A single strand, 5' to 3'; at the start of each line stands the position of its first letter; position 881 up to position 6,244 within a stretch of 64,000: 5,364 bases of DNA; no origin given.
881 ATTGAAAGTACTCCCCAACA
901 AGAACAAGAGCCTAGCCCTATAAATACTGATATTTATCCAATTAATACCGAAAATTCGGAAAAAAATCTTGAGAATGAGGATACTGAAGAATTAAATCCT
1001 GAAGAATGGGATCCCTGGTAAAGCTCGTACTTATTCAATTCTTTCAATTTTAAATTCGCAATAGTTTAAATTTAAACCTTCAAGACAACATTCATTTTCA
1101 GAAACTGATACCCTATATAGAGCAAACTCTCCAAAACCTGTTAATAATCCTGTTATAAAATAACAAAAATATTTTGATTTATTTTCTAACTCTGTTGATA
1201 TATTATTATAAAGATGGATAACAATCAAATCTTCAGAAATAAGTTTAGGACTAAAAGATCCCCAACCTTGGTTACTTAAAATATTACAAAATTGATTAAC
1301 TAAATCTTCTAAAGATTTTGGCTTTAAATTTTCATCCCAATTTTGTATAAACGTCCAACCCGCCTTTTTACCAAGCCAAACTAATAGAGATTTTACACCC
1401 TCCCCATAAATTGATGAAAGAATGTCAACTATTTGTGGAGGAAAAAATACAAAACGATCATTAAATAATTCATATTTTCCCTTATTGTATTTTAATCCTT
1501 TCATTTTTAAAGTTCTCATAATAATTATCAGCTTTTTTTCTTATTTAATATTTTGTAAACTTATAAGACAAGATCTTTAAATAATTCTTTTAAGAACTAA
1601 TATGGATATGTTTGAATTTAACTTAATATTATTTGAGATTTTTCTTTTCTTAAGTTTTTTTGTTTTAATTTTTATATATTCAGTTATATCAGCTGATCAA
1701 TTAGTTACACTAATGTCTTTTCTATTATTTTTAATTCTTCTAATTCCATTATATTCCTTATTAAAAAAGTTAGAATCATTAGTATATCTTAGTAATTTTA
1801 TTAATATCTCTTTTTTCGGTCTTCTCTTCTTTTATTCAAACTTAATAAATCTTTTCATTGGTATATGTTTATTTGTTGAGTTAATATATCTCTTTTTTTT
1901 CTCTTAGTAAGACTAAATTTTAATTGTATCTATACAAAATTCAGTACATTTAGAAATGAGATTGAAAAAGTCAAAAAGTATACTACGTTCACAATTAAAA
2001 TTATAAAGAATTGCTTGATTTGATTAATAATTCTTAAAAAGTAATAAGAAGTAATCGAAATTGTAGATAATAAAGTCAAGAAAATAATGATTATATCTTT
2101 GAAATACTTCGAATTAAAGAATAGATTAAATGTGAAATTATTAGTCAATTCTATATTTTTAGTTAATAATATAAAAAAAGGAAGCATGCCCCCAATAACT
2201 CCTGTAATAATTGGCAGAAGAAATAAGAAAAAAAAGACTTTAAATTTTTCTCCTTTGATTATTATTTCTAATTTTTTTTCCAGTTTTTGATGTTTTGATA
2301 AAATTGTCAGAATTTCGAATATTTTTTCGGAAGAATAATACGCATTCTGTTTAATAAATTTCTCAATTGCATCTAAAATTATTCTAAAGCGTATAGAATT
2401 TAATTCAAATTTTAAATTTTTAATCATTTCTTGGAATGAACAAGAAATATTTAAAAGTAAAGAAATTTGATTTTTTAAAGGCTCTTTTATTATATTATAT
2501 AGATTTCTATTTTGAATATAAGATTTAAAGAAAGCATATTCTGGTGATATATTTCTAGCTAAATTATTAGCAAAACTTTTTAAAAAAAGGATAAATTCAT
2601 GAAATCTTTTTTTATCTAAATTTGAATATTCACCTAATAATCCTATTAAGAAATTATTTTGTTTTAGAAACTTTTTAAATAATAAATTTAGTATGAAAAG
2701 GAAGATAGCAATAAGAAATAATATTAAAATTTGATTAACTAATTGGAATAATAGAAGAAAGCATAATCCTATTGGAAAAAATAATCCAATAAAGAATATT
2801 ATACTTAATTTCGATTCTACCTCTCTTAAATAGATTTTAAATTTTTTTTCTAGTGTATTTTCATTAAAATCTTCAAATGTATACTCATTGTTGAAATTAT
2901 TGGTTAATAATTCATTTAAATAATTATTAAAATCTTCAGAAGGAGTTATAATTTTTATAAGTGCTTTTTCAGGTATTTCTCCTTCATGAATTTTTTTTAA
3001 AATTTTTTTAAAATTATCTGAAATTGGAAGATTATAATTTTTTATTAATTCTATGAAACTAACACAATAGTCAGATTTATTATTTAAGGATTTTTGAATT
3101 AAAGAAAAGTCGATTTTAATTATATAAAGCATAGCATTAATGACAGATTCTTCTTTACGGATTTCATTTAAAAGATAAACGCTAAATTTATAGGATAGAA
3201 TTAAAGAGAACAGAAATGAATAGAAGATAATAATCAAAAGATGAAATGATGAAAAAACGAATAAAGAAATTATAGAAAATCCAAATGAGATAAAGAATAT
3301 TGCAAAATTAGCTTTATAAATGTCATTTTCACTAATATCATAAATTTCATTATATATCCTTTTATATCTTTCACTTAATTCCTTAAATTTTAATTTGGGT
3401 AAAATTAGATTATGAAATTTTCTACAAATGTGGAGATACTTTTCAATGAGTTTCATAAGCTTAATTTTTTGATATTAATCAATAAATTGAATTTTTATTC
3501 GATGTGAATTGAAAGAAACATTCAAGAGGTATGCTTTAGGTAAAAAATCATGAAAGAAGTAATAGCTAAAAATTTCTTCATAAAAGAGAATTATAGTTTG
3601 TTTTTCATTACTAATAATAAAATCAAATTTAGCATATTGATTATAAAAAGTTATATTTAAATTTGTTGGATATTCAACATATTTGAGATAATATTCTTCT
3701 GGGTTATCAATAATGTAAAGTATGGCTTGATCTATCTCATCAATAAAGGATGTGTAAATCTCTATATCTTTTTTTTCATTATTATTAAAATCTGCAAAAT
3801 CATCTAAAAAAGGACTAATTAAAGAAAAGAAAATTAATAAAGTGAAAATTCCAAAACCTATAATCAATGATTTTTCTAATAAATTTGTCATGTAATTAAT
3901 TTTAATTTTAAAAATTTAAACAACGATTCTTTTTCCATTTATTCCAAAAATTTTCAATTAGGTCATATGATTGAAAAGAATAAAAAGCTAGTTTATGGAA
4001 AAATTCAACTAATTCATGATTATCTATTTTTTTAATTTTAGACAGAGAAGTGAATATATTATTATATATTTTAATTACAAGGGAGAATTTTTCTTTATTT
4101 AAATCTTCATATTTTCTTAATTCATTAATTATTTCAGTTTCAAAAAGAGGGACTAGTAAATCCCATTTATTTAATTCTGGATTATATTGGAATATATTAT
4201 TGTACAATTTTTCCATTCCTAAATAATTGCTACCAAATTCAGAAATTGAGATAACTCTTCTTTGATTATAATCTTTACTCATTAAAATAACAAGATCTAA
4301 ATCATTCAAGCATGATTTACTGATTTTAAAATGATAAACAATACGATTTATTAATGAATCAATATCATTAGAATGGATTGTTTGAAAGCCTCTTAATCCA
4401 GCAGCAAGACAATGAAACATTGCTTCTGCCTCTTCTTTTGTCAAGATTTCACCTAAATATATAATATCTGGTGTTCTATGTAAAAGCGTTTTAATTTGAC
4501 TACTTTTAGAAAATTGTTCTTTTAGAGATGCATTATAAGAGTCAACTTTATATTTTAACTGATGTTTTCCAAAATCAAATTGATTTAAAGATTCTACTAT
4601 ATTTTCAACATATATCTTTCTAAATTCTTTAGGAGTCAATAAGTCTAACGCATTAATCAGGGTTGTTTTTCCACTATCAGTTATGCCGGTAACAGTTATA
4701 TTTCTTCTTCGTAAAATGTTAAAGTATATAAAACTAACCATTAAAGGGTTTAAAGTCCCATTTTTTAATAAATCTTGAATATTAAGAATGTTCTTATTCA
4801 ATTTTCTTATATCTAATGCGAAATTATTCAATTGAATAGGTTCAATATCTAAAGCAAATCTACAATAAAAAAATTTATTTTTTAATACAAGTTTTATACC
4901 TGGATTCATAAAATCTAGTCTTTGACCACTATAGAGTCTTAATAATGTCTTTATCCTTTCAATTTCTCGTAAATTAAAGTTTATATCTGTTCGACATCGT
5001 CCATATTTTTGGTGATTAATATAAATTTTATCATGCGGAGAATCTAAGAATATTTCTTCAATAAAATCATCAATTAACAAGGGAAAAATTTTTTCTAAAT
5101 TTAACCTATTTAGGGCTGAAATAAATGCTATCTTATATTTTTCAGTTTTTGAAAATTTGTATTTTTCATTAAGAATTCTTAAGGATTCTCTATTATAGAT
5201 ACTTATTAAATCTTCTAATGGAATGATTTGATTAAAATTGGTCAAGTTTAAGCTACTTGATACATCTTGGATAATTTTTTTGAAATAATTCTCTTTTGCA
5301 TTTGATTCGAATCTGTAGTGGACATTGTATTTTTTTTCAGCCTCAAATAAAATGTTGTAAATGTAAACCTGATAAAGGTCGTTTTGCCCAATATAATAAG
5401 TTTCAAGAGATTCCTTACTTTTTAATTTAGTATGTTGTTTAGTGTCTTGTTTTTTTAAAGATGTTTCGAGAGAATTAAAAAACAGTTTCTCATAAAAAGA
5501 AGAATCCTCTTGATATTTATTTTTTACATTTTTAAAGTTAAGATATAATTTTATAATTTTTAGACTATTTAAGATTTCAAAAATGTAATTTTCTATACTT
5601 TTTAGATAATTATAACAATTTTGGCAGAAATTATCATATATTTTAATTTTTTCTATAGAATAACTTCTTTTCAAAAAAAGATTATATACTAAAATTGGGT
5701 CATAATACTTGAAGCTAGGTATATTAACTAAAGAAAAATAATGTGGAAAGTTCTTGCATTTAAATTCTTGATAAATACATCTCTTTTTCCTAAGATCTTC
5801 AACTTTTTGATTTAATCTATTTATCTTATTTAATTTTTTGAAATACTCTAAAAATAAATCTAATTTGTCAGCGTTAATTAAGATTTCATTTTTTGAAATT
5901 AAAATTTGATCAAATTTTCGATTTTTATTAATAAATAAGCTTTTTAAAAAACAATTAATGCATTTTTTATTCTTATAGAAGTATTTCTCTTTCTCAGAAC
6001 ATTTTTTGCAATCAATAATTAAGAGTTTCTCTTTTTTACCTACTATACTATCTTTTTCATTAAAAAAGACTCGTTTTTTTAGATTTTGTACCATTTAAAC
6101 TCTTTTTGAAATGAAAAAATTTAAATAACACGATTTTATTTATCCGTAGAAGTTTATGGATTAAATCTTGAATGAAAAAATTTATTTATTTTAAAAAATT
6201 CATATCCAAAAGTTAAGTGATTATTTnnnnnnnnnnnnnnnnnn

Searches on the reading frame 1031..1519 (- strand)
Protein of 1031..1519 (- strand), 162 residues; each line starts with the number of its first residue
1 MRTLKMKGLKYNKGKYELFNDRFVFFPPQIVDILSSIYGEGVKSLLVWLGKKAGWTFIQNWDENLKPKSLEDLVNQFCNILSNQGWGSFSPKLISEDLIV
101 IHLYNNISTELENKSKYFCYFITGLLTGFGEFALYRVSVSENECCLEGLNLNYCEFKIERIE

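Call 74: search_protein_families(library=pfam, proteins=[window:1031-1519:-], max_evalue=0.001)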
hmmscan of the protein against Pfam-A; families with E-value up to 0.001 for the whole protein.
window:1031-1519:- (162 aa): 1 family
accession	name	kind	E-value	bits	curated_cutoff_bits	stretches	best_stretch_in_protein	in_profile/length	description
PF02830.23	V4R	-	0.00011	22.6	31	1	111-159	14-61/62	V4R domain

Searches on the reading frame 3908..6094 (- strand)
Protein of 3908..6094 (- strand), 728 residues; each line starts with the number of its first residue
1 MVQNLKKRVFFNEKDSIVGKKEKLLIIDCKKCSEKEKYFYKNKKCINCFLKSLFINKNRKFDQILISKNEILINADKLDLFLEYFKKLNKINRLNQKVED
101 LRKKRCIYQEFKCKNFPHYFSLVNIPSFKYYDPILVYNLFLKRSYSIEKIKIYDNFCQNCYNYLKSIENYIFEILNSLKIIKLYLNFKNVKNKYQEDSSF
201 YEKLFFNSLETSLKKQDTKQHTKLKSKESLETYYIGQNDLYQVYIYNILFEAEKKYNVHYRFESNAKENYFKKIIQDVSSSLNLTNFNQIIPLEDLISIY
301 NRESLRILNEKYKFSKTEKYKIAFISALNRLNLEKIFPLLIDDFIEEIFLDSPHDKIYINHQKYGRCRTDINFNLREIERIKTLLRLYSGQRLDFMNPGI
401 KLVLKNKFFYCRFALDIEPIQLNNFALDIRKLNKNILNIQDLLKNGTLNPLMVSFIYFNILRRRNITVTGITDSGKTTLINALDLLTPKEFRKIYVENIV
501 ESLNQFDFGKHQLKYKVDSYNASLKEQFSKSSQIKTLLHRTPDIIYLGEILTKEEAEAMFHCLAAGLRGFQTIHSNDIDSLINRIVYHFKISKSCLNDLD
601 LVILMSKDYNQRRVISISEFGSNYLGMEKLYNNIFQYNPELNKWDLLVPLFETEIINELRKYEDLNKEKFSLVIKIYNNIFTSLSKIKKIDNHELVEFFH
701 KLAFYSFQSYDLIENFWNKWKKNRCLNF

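Call 74: search_protein_families(library=pfam, proteins=[window:3908-6094:-], max_evalue=0.001)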
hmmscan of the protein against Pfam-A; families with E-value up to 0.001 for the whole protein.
window:3908-6094:- (728 aa): 1 family
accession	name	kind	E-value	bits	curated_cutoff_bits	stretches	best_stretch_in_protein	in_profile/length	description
PF00437.27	T2SSE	-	1.8e-14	53.6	24.9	1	419-586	100-256/370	Type II/IV secretion system protein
